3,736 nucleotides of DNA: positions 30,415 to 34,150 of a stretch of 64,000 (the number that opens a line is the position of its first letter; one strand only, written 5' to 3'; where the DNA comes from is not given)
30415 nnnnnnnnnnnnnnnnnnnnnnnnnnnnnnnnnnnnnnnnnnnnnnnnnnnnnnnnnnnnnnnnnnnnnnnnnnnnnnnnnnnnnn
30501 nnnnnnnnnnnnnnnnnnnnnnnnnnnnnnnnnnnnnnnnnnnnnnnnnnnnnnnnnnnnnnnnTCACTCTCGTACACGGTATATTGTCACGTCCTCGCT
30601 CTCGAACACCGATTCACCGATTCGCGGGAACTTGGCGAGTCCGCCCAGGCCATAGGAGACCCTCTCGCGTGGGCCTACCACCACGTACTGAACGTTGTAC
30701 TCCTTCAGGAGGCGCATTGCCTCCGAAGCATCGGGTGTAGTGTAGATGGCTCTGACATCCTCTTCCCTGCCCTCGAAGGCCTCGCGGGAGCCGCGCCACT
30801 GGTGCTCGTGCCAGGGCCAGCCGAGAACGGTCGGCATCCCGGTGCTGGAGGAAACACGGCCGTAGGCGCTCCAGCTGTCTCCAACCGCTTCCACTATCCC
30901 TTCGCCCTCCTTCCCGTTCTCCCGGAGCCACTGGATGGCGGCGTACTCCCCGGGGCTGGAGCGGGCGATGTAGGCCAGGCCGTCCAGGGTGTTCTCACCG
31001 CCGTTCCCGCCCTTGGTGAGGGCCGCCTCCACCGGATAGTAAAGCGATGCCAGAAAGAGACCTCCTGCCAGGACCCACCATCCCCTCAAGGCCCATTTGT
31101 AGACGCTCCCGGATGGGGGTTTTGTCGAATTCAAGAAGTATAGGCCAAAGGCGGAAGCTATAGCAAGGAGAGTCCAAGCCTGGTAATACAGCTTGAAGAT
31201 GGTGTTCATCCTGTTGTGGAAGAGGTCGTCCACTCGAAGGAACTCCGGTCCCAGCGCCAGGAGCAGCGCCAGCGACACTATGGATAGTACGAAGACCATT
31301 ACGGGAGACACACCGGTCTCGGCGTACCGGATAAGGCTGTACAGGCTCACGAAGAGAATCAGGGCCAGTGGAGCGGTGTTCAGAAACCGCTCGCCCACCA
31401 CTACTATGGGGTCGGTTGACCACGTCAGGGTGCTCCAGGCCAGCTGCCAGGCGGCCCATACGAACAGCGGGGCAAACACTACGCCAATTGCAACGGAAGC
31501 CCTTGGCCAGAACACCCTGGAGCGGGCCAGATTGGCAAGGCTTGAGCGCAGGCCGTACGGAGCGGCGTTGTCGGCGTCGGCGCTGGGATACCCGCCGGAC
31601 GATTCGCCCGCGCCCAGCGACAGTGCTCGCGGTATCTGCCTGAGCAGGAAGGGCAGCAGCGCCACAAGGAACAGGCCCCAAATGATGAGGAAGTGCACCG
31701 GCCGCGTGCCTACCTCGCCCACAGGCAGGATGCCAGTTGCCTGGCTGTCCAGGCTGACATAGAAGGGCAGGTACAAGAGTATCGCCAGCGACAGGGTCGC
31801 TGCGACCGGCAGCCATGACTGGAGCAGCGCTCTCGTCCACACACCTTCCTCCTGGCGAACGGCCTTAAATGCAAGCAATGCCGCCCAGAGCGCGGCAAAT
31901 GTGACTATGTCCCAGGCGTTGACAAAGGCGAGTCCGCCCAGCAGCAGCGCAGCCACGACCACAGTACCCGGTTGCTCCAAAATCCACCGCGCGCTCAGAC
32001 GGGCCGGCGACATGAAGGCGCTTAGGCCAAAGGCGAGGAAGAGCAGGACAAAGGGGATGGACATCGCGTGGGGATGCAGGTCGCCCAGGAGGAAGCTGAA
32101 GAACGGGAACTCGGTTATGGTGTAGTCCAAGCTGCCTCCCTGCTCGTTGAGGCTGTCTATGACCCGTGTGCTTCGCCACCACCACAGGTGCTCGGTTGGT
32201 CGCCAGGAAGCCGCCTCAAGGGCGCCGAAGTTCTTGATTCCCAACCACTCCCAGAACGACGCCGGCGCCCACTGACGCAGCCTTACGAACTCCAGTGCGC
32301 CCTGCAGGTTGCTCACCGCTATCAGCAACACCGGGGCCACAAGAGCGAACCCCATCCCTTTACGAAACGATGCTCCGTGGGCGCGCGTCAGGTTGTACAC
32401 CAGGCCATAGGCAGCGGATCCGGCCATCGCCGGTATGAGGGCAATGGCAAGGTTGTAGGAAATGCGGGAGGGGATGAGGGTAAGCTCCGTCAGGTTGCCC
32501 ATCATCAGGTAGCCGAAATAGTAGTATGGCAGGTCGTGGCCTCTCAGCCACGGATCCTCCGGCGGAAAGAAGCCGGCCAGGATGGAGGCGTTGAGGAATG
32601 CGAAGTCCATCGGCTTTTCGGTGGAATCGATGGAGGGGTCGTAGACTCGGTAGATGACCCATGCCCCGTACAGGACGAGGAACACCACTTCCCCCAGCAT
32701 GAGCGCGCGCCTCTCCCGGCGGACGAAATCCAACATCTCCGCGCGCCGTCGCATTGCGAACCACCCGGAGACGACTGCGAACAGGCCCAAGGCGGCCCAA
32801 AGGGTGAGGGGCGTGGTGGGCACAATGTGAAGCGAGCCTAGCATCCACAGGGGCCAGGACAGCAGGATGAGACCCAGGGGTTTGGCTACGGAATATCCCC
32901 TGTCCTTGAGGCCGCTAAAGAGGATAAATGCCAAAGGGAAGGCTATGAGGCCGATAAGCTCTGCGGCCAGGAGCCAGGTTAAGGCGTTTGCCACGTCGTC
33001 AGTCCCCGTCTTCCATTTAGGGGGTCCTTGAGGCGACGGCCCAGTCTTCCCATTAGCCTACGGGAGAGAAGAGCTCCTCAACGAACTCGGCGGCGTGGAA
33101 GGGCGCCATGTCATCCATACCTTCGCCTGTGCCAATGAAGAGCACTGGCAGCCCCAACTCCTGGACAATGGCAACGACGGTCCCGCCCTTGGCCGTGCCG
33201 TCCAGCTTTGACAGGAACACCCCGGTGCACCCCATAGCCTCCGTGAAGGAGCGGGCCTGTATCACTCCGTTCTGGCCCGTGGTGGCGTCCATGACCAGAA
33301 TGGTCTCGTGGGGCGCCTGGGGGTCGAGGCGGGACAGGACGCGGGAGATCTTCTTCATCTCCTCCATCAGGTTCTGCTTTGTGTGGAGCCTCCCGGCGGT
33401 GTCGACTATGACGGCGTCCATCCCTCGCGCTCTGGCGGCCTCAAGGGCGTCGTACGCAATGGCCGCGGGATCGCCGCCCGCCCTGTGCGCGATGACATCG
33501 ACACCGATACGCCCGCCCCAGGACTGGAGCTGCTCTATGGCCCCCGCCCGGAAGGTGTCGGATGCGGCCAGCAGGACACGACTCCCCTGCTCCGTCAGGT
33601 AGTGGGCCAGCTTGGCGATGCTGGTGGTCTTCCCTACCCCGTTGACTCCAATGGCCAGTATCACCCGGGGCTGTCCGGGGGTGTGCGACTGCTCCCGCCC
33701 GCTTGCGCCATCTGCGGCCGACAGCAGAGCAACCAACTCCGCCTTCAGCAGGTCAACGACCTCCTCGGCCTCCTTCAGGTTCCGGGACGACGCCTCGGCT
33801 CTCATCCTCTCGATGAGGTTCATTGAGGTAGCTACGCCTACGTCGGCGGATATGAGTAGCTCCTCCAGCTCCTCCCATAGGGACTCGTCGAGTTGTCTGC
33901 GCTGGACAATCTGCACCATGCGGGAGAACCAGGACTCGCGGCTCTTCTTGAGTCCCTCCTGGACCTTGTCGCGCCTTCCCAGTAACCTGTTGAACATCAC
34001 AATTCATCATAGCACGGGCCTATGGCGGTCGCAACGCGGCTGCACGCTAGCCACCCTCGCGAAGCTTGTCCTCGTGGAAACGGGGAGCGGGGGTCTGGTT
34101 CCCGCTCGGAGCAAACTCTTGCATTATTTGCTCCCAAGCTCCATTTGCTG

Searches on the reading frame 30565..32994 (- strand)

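Call 8: search_protein_families(library=pfam, proteins=[window:30565-32994:-], max_evalue=0.01)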
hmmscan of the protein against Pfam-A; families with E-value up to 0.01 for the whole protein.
window:30565-32994:- (809 aa): 1 family
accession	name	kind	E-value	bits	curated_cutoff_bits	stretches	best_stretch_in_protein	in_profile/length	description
PF10060.15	DUF2298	-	1.1e-107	361.5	27.8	1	44-610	1-488/488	Uncharacterized membrane protein (DUF2298)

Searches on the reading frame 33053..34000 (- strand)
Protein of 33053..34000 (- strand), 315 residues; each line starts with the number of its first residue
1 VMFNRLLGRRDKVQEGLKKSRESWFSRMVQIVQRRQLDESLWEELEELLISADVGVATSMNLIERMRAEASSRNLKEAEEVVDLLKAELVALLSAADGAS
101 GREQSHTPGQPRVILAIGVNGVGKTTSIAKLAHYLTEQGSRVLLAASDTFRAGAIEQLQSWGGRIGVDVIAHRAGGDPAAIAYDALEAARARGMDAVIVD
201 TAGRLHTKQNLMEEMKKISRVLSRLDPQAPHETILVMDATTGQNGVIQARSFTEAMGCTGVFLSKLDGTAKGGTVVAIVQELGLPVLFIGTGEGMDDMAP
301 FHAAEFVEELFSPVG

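Call 8: search_protein_families(library=pfam, proteins=[window:33053-34000:-], max_evalue=0.01)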
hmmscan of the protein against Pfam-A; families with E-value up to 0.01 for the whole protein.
window:33053-34000:- (315 aa): 14 families
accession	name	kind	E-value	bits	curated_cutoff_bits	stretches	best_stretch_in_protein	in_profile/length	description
PF00448.28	SRP54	-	9.1e-77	257.6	22.7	1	111-311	1-195/196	SRP54-type protein, GTPase domain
PF02881.24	SRP54_N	-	2.4e-13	50.5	22.4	1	29-89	9-75/75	SRP54-type protein, helical bundle domain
PF13604.12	AAA_30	-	3.5e-06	27.3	27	1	112-209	19-104/191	AAA domain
PF13401.12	AAA_22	-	2.3e-05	25.2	27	1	111-228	5-113/130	AAA domain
PF13191.12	AAA_16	-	2.9e-05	25.1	32.6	1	108-238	21-139/167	AAA ATPase domain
PF01656.29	CbiA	-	3.9e-05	24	25.4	1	118-226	6-84/125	CobQ/CobB/MinD/ParA nucleotide binding domain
PF25199.1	nSTAND_NTPase5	-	0.00012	22.4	34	1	104-159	34-91/145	Novel STAND NTPase 5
PF03308.22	MeaB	-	0.00058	19.4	23.1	1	108-203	30-135/273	Methylmalonyl Co-A mutase-associated GTPase MeaB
PF02374.21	ArsA_ATPase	-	0.00099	18.8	24.3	1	112-148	2-38/305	Anion-transporting ATPase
PF13614.12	AAA_31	-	0.0014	19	27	1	121-148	12-39/177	AAA domain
PF13671.12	AAA_33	-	0.0069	17.1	27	0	113-202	1-79/143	AAA domain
PF06414.18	Zeta_toxin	-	0.0082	16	22.3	0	105-152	10-56/199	Zeta toxin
PF03205.20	MobB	-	0.0088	16.4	26.6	0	114-142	2-30/133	Molybdopterin guanine dinucleotide synthesis protein B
PF13479.12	AAA_24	-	0.0095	16.2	27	0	112-206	3-77/195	AAA domain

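Call 45: find_homologous_proteins(query=window:33053-34000:-, max_evalue=1e-40)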
Query window:33053-34000:- (315 aa): 8000 proteins with E <= 1e-40 among 8000 candidates; the best 120 are listed.
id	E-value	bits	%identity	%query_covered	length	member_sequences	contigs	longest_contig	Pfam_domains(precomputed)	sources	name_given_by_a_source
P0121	8.3e-197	671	100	100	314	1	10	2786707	PF02881.25,PF13604.13,PF13401.13,PF00448.29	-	-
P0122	2.4e-196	669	100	100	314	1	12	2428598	PF02881.25,PF13604.13,PF13401.13,PF00448.29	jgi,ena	jgi:fused signal recognition particle receptor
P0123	2.5e-196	669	100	99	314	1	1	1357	PF02881.25,PF13604.13,PF13401.13,PF00448.29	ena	-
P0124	2.7e-196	669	100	100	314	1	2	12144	PF02881.25,PF13604.13,PF13401.13,PF00448.29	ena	-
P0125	3.2e-196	669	100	100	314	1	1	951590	PF02881.25,PF13604.13,PF13401.13,PF00448.29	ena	-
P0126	7.0e-196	668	100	99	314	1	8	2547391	PF02881.25,PF13604.13,PF13401.13,PF00448.29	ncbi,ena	-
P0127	8.1e-196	667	99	100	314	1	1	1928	PF02881.25,PF13604.13,PF13401.13,PF00448.29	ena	-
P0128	1.7e-195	666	99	99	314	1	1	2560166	PF02881.25,PF13604.13,PF13401.13,PF00448.29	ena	-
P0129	6.4e-195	664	99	100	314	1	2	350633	PF02881.25,PF13604.13,PF13401.13,PF00448.29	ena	-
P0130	8.4e-195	664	99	100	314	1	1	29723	PF02881.25,PF13604.13,PF13401.13,PF00448.29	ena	-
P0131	1.5e-194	663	99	100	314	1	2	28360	PF02881.25,PF13604.13,PF13401.13,PF00448.29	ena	-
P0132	2.5e-194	662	99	99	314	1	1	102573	PF02881.25,PF13604.13,PF13401.13,PF00448.29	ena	-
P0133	3.6e-194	662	98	100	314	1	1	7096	PF02881.25,PF13604.13,PF13401.13,PF00448.29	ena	-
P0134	4.8e-194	662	98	100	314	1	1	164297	PF02881.25,PF13604.13,PF13401.13,PF00448.29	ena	-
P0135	4.4e-193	658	98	100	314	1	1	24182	PF02881.25,PF13604.13,PF00448.29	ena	-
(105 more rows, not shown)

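Call 60: find_encoding_contigs(protein=P0121, flank=10000, max_places=10)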
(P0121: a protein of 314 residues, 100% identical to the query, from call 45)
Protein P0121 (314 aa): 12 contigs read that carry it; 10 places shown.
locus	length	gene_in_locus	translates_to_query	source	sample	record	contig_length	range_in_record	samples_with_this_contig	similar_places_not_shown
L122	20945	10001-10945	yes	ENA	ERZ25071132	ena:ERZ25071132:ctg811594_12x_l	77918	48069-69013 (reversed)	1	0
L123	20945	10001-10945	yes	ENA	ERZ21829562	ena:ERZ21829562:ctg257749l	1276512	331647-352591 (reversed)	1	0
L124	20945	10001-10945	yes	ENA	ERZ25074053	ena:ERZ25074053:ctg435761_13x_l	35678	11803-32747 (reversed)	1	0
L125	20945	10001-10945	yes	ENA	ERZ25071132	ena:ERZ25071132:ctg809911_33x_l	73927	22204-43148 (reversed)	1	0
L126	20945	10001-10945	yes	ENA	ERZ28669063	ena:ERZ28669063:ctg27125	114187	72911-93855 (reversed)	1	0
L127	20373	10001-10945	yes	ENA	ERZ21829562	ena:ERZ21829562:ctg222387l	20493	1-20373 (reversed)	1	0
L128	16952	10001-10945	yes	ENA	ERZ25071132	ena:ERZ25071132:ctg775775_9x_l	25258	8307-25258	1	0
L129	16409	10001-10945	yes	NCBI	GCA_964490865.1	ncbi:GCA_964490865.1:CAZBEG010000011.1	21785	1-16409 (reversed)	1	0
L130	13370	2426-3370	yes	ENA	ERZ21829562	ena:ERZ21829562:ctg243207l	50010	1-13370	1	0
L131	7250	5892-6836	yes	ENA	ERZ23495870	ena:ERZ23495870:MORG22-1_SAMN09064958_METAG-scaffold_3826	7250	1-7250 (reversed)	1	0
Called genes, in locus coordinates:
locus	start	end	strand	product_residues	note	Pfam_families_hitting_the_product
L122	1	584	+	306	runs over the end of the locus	PF00005:ABC_tran, PF13304:AAA_21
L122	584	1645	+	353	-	PF12679:ABC2_membrane_2, PF12730:ABC2_membrane_4 (faint), PF10920:DUF2705 (weak)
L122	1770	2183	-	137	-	PF00903:Glyoxalase, PF06983:3-dmu-9_3-mt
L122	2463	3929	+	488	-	PF01391:Collagen, PF13458:Peripla_BP_6, PF01094:ANF_receptor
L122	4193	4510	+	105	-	PF02410:RsfS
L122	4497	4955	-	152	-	PF00334:NDK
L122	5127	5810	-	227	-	PF00814:TsaD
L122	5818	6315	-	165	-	PF02367:TsaE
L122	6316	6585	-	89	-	-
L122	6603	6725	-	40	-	-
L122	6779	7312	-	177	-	PF00586:AIRS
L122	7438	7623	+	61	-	PF01361:Tautomerase, PF14552:Tautomerase_2 (weak)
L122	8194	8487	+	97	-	-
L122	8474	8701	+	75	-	-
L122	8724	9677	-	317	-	PF12760:Zn_ribbon_IS1595, PF12762:DDE_Tnp_IS1595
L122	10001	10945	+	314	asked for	PF13401:AAA_22 (faint), PF02881:SRP54_N, PF13604:AAA_30 (weak), PF00448:SRP54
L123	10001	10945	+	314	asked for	PF13401:AAA_22 (faint), PF02881:SRP54_N, PF13604:AAA_30 (weak), PF00448:SRP54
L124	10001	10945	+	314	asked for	PF13401:AAA_22 (faint), PF02881:SRP54_N, PF13604:AAA_30 (weak), PF00448:SRP54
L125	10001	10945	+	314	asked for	PF13401:AAA_22 (faint), PF02881:SRP54_N, PF13604:AAA_30 (weak), PF00448:SRP54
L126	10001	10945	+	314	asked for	PF13401:AAA_22 (faint), PF02881:SRP54_N, PF13604:AAA_30 (weak), PF00448:SRP54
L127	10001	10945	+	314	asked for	PF13401:AAA_22 (faint), PF02881:SRP54_N, PF13604:AAA_30 (weak), PF00448:SRP54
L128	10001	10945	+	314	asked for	PF13401:AAA_22 (faint), PF02881:SRP54_N, PF13604:AAA_30 (weak), PF00448:SRP54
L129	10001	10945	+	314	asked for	PF13401:AAA_22 (faint), PF02881:SRP54_N, PF13604:AAA_30 (weak), PF00448:SRP54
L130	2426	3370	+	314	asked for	PF13401:AAA_22 (faint), PF02881:SRP54_N, PF13604:AAA_30 (weak), PF00448:SRP54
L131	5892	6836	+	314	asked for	PF13401:AAA_22 (faint), PF02881:SRP54_N, PF13604:AAA_30 (weak), PF00448:SRP54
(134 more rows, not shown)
